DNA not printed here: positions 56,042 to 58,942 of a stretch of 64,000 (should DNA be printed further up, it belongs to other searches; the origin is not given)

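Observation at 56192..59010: A glycyl radical eliminase transcribed divergently from dsrAB is a candidate sulfite-releasing organosulfonate lyase feeding Dsr.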

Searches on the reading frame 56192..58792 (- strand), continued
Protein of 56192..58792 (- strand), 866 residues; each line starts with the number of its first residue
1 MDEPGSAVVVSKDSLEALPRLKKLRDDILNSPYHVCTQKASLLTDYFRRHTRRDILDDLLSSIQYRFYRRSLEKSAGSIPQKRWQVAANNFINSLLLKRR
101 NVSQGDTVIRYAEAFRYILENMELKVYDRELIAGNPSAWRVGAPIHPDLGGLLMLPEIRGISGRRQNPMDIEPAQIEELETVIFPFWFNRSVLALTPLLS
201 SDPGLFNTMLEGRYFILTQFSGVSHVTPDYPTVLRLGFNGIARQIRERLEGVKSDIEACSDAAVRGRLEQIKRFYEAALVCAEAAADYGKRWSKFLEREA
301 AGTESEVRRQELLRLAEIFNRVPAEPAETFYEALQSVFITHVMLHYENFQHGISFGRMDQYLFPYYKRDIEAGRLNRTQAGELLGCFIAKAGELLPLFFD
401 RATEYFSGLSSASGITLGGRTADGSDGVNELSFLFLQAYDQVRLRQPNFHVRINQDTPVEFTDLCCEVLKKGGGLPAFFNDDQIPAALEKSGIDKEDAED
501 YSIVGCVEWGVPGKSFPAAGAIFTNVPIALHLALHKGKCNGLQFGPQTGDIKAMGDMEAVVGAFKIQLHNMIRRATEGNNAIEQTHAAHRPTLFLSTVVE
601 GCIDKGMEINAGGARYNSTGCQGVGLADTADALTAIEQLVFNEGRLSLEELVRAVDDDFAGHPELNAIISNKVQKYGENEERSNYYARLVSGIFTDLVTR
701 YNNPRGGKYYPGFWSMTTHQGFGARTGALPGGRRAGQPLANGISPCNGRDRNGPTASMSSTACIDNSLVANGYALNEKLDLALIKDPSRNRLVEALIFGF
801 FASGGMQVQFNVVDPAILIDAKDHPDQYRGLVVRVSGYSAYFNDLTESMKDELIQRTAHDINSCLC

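Call 63: find_encoding_contigs(protein=P0052, flank=9000, max_places=1)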
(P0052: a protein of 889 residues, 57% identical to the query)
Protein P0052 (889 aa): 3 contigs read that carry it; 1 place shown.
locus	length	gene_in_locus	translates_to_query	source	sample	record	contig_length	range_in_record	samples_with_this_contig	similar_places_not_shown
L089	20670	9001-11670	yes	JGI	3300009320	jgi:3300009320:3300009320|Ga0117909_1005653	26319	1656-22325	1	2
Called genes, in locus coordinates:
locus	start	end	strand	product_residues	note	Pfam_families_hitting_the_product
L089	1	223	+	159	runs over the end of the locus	PF01584:CheW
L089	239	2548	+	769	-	PF01627:Hpt, PF02518:HATPase_c, PF01584:CheW, PF00072:Response_reg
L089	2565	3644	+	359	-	PF00072:Response_reg, PF01339:CheB_methylest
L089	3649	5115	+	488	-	PF01739:CheR, PF13432:TPR_16 (faint), PF07719:TPR_2 (faint)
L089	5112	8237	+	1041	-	PF00072:Response_reg, PF23198:PDE8A_N (faint), PF00072:Response_reg, PF00512:HisKA, PF02518:HATPase_c, PF00072:Response_reg, PF01627:Hpt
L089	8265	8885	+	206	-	PF00072:Response_reg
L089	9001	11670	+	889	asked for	PF02901:PFL-like, PF01228:Gly_radical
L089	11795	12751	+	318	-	PF01545:Cation_efflux, PF16916:ZT_dimer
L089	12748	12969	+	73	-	-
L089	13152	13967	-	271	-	PF01261:AP_endonuc_2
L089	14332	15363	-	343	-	PF01408:GFO_IDH_MocA, PF02894:GFO_IDH_MocA_C, PF22725:GFO_IDH_MocA_C3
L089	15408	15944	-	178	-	PF02674:Colicin_V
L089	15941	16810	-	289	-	PF00515:TPR_1 (faint), PF07719:TPR_2 (faint), PF13428:TPR_14 (faint), PF13431:TPR_17 (faint), PF23914:TPR_CcmH_CycH (faint), PF13414:TPR_11 (weak), PF21033:RMD1-3, PF16811:TAtT, +2 more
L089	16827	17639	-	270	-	PF27259:AF_1499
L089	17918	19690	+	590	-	PF02129:Peptidase_S15, PF08530:PepX_C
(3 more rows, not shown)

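Call 69: search_protein_families(library=pfam, proteins=[L032:7475-8608:-, L032:8661-9779:-, L032:13502-14365:+, L032:14460-15182:-, L032:15137-15979:-, L057:7710-9557:-, L057:12636-13613:+, L057:13610-15184:+, L057:6385-7635:+, L057:5037-6482:-], max_evalue=0.0001)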
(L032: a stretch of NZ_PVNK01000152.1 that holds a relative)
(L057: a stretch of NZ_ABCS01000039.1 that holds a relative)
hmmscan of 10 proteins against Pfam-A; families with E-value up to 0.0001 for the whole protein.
L032:7475-8608:- (377 aa): 2 families
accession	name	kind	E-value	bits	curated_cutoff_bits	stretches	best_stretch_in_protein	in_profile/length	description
PF01731.26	Arylesterase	-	1.9e-17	63.6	21.3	1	182-264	1-83/86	Arylesterase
PF08450.18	SGL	-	3.5e-13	50.2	26.3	1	175-296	81-200/246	SMP-30/Gluconolactonase/LRE-like region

L032:8661-9779:- (372 aa): 5 families
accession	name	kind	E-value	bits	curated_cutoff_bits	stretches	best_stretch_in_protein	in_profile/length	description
PF00497.25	SBP_bac_3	-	1.5e-23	83.4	26.4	1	54-362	1-113/132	Bacterial extracellular solute-binding proteins, family 3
PF00060.32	Lig_chan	-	2.1e-15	57.3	30.8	1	171-269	9-110/146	Ligand-gated ion channel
PF07885.22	Ion_trans_2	-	2e-13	50.5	22.5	1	202-254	26-78/79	Ion channel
PF10613.14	Lig_chan-Glu_bd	-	1.8e-11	44.6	30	1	72-145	27-113/115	Ligated ion channel L-glutamate- and glycine-binding site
PF00520.37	Ion_trans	-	1.7e-06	27.8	25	1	158-252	133-232/241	Ion transport protein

L032:13502-14365:+ (287 aa): 1 family
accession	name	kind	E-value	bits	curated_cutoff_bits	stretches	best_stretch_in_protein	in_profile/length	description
PF01764.32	Lipase_3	-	1.4e-22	80.5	22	1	96-233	1-138/140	Lipase (class 3)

L032:14460-15182:- (240 aa): 4 families
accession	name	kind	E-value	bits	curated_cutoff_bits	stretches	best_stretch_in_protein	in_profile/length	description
PF16925.10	TetR_C_13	-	7.8e-15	55.6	27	1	126-219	1-94/109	Tetracyclin repressor-like, C-terminal domain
PF00440.29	TetR_N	-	2.8e-07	30.6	24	1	59-104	2-47/47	Bacterial regulatory proteins, tetR family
PF21993.1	TetR_C_13_2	-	3.4e-07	30.9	27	1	127-229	2-99/103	Transcriptional regulator LmrA/YxaF-like, C-terminal domain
PF16859.10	TetR_C_11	-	8.7e-06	26.5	32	1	131-233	8-112/113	Tetracyclin repressor-like, C-terminal domain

L032:15137-15979:- (280 aa): 1 family
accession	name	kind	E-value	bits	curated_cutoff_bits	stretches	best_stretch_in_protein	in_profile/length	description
PF01161.25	PBP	-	6e-38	130.7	24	1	99-271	8-135/135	Phosphatidylethanolamine-binding protein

L057:7710-9557:- (615 aa): 2 families
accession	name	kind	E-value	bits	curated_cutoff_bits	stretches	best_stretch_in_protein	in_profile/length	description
PF12388.14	Peptidase_M57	-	4.4e-62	210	21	1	93-322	1-212/212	Dual-action HEIGH metallo-peptidase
PF04151.21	PPC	-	5.6e-13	50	25.9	1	363-424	7-68/70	Bacterial pre-peptidase C-terminal domain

L057:12636-13613:+ (325 aa): 11 families
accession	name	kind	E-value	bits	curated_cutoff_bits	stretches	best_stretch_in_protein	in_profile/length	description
PF00037.32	Fer4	-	1.4e-11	44.1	21.1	1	89-110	3-24/24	4Fe-4S binding domain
PF13353.11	Fer4_12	-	8.9e-11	42.7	22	1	24-53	2-31/137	4Fe-4S single cluster domain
PF04055.27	Radical_SAM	-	5.7e-10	40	29.5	1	126-244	38-157/166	Radical SAM superfamily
PF13484.11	Fer4_16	-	7.4e-09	36.7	30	1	93-119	1-27/66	4Fe-4S double cluster binding domain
PF12838.12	Fer4_7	-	7.7e-09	36.3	27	2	68-108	4-52/52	4Fe-4S dicluster domain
PF13237.11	Fer4_10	-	1.3e-07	31.9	25.5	1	68-105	11-53/53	4Fe-4S dicluster domain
PF12837.12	Fer4_6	-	1e-06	28.8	25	1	92-109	7-24/24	4Fe-4S binding domain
PF12797.12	Fer4_2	-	2.9e-06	27.3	24.5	1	89-106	5-22/22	4Fe-4S binding domain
PF13187.11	Fer4_9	-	4.1e-06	27.1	27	1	68-108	4-51/52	4Fe-4S dicluster domain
PF12800.12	Fer4_4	-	6.1e-06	26.6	24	1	92-106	2-16/17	4Fe-4S binding domain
PF25160.1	LdpA_Fe-S-bd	-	4e-05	23.7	27.6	0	71-112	8-46/49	LdpA Fe-S cluster-binding domain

L057:13610-15184:+ (524 aa): 2 families
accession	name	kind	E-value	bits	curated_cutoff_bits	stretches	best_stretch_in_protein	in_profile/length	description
PF06974.18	WS_DGAT_C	-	1.9e-37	129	20.7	1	377-518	2-144/145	WS/DGAT C-terminal domain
PF03007.21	WS_DGAT_cat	-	1.3e-12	48.6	23.6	1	49-221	1-171/263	Wax ester synthase/diacylglycerol acyltransferase catalytic domain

L057:6385-7635:+ (416 aa): 2 families
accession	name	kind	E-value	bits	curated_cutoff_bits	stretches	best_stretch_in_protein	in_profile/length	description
PF02678.22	Pirin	-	4.3e-23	81.8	26.1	1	133-208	36-108/108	Pirin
PF05726.19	Pirin_C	-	2.7e-20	73.1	27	1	280-383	2-103/103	Pirin C-terminal cupin domain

L057:5037-6482:- (481 aa): 0 families
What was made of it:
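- Lipase_3 and WS/DGAT in cultured Myxococcota (call 69).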

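Call 72: search_protein_families(library=pfam, proteins=[L087:2079-2873:+, L087:4906-5835:+, L087:14037-15485:+, L015:13341-14243:+, L045:8524-9141:-, L045:15837-17225:-, L062:7738-8745:-, L062:16078-17343:+], max_evalue=0.001)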
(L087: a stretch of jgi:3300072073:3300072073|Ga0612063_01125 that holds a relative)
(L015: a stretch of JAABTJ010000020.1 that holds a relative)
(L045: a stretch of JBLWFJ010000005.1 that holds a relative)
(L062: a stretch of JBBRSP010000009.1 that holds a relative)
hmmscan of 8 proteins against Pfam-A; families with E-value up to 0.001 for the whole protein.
L087:2079-2873:+ (264 aa): 1 family
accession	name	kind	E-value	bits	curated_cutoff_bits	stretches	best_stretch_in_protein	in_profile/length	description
PF06314.16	ADC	-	1.1e-46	159.7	29.8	1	20-245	11-236/238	Acetoacetate decarboxylase (ADC)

L087:4906-5835:+ (309 aa): 1 family
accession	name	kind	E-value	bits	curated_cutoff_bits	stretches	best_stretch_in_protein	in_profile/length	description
PF05853.18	BKACE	-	1.4e-85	287.4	24.8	1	27-308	1-274/274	beta-keto acid cleavage enzyme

L087:14037-15485:+ (482 aa): 2 families
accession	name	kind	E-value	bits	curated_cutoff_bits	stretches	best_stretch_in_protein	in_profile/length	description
PF03062.24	MBOAT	-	1.4e-32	113.8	27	1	151-353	80-302/337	MBOAT, membrane-bound O-acyltransferase family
PF13813.11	MBOAT_2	-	0.00063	20.4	25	1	265-327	2-66/85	Membrane bound O-acyl transferase family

L015:13341-14243:+ (300 aa): 1 family
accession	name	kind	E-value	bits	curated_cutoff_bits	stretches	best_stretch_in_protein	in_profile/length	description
PF01925.25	TauE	-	1.7e-23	83.9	32.6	1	67-297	2-236/237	Sulfite exporter TauE/SafE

L045:8524-9141:- (205 aa): 1 family
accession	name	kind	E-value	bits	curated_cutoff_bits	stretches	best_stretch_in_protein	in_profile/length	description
PF01252.23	Peptidase_A8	-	2e-33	116.1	25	1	21-177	2-140/142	Signal peptidase (SPase) II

L045:15837-17225:- (462 aa): 1 family
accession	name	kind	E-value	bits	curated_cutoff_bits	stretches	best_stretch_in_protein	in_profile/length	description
PF13191.12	AAA_16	-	0.00088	20.2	32.6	0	38-252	9-147/167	AAA ATPase domain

L062:7738-8745:- (335 aa): 1 family
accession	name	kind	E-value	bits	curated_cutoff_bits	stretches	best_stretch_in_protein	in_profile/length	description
PF05019.18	Coq4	-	6e-17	62.1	22.9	1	71-257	50-219/221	Coenzyme Q (ubiquinone) biosynthesis protein Coq4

L062:16078-17343:+ (421 aa): 1 family
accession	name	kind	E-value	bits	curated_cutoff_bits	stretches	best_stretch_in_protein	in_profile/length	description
PF03741.22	TerC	-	9.2e-50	169.3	27.8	1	141-364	3-176/178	Integral membrane protein TerC family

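Call 84: find_encoding_contigs(protein=P0028, flank=9000, max_places=1)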
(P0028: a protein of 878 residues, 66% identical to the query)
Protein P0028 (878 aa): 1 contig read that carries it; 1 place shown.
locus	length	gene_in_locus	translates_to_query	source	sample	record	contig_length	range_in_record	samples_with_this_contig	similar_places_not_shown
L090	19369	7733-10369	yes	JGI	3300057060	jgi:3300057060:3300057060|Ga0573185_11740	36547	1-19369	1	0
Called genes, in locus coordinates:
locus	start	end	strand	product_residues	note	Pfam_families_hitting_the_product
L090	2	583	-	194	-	?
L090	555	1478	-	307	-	PF02665:Nitrate_red_gam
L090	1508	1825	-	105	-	PF04358:DsrC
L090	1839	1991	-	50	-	PF24273:TRASH_HVO_1752_C (weak), PF04945:YHS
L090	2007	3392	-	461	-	PF01656:CbiA, PF13500:AAA_26, PF07685:GATase_3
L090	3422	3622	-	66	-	-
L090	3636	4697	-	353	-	PF03460:NIR_SIR_ferr, PF01077:NIR_SIR, PF12838:Fer4_7, PF00037:Fer4 (weak)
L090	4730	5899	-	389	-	PF03460:NIR_SIR_ferr, PF01077:NIR_SIR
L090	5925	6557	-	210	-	PF00440:TetR_N, PF08359:TetR_C_4 (weak)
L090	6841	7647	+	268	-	PF00378:ECH_1, PF16113:ECH_2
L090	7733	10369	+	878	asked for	PF02901:PFL-like, PF01228:Gly_radical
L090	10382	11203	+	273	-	PF01578:Cytochrom_C_asm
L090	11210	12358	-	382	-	PF03916:NrfD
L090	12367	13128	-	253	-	PF12838:Fer4_7 (faint), PF13247:Fer4_11, PF00037:Fer4 (weak), PF12837:Fer4_6 (weak), PF13237:Fer4_10 (weak), PF13187:Fer4_9 (weak)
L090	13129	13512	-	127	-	-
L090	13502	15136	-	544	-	PF13187:Fer4_9 (faint), PF12838:Fer4_7 (weak), PF13183:Fer4_8, PF13534:Fer4_17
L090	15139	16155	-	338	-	PF02665:Nitrate_red_gam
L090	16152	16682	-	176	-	PF14361:RsbRD_N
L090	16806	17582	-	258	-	PF00005:ABC_tran, PF00004:AAA (weak), PF13304:AAA_21 (faint)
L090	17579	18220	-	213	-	PF00528:BPD_transp_1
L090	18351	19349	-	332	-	PF13379:NMT1_2, PF09084:NMT1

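Call 85: find_encoding_contigs(protein=P0029, flank=9000, max_places=1)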
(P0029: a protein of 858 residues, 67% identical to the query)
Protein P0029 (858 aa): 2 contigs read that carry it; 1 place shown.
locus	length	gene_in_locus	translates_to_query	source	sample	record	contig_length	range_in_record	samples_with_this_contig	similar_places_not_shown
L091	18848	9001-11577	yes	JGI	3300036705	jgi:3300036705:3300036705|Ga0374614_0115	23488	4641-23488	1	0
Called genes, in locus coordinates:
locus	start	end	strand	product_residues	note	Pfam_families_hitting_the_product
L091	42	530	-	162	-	PF13183:Fer4_8 (weak)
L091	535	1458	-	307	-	PF02665:Nitrate_red_gam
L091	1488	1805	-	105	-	PF04358:DsrC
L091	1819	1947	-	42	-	PF04945:YHS, PF24273:TRASH_HVO_1752_C (weak)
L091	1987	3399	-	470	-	PF01656:CbiA, PF13500:AAA_26, PF07685:GATase_3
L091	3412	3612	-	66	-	-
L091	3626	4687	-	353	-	PF03460:NIR_SIR_ferr, PF01077:NIR_SIR, PF12838:Fer4_7, PF00037:Fer4 (weak)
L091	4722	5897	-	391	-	PF03460:NIR_SIR_ferr, PF01077:NIR_SIR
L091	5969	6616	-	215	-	PF00440:TetR_N, PF08359:TetR_C_4 (weak)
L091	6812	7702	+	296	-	PF00378:ECH_1, PF16113:ECH_2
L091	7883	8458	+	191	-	PF06742:DUF1214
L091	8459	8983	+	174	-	PF06863:DUF1254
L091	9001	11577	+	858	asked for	PF02901:PFL-like, PF01228:Gly_radical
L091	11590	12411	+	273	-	PF01578:Cytochrom_C_asm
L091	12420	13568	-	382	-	PF03916:NrfD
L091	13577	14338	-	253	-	PF13247:Fer4_11, PF12838:Fer4_7 (weak), PF13187:Fer4_9 (weak), PF00037:Fer4 (weak), PF12837:Fer4_6 (weak), PF13237:Fer4_10 (weak), PF13187:Fer4_9 (weak), PF13247:Fer4_11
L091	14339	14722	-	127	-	-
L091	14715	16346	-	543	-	PF13183:Fer4_8, PF13534:Fer4_17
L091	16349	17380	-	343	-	PF02665:Nitrate_red_gam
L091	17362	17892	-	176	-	PF14361:RsbRD_N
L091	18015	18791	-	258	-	PF00005:ABC_tran, PF00004:AAA (faint), PF13304:AAA_21 (faint)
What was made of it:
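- Enoyl-CoA hydratase and a TetR_C_4 regulator in L090 and L091 (calls 84, 85).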

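Call 88: predict_structure(alignment_id=A1)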
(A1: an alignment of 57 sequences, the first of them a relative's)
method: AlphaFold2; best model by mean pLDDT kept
length: 866 residues; sequences in the alignment: 57
mean_pLDDT: 90.4   pTM: 0.92
mean pLDDT of the five models: 90.4, 88.6, 88.6, 86.6, 86.1
residues with pLDDT >= 90: 615; 70-90: 208; 50-70: 20; < 50: 23
segments of 3 or more residues with pLDDT < 50: 1-12, 407-410, 860-866
pLDDT, mean of each block of 10 residues (from residue 1): 33 77 95 93 96 87 92 84 90 92 91 98 95 92 89 89 86 96 95 92 85 88 84 98 98 97 95 98 98 98 97 98 98 98 85 88 98 97 97 81 54 85 92 96 89 94 93 87 95 94 89 87 96 95 92 95 98 96 94 95 96 94 95 97 96 97 93 91 96 98 95 88 93 92 76 89 93 88 84 94 94 86 90 78 86 73 35
secondary structure, 60 per line:
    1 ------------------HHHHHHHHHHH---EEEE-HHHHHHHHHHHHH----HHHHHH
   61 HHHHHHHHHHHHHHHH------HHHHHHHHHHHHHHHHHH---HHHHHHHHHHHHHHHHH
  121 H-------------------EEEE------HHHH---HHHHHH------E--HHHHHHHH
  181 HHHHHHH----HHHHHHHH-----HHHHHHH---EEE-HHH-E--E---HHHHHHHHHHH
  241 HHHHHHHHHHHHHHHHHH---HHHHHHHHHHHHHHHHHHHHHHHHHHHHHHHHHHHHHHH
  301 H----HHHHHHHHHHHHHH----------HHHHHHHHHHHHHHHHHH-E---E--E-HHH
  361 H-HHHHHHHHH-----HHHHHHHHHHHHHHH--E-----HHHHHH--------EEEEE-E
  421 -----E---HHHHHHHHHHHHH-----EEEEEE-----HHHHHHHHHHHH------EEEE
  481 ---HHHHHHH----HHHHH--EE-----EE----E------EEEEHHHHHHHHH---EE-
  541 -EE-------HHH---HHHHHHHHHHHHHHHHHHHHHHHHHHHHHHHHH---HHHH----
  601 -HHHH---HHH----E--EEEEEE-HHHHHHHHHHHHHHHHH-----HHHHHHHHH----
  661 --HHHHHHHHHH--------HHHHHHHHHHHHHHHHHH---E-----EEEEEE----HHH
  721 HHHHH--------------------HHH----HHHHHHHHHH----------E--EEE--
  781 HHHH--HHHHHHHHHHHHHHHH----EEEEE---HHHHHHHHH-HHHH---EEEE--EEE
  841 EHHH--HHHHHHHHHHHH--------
elements in order (helices of 4 or more, strands of 3 or more residues): H19-29 E33-36 H38-50 H55-76 H83-100 H104-121 E141-144 H151-154 H158-163 H173-187 H192-199 H205-211 E215-217 H230-258 H262-301 H306-319 H330-347 H358-361 H363-371 H377-391 H400-405 E414-418 H430-442 E448-453 H459-470 E477-480 H484-490 H495-499 E522-525 H526-534 H557-589 H593-596 H602-605 E619-624 H626-642 H648-656 H663-672 H681-698 E708-713 H718-725 H753-762 E776-778 H781-784 H787-802 E807-811 H815-823 H825-828 E832-835 E838-841 H847-858
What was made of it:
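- The AF2 model has pLDDT 90.4 (call 88).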
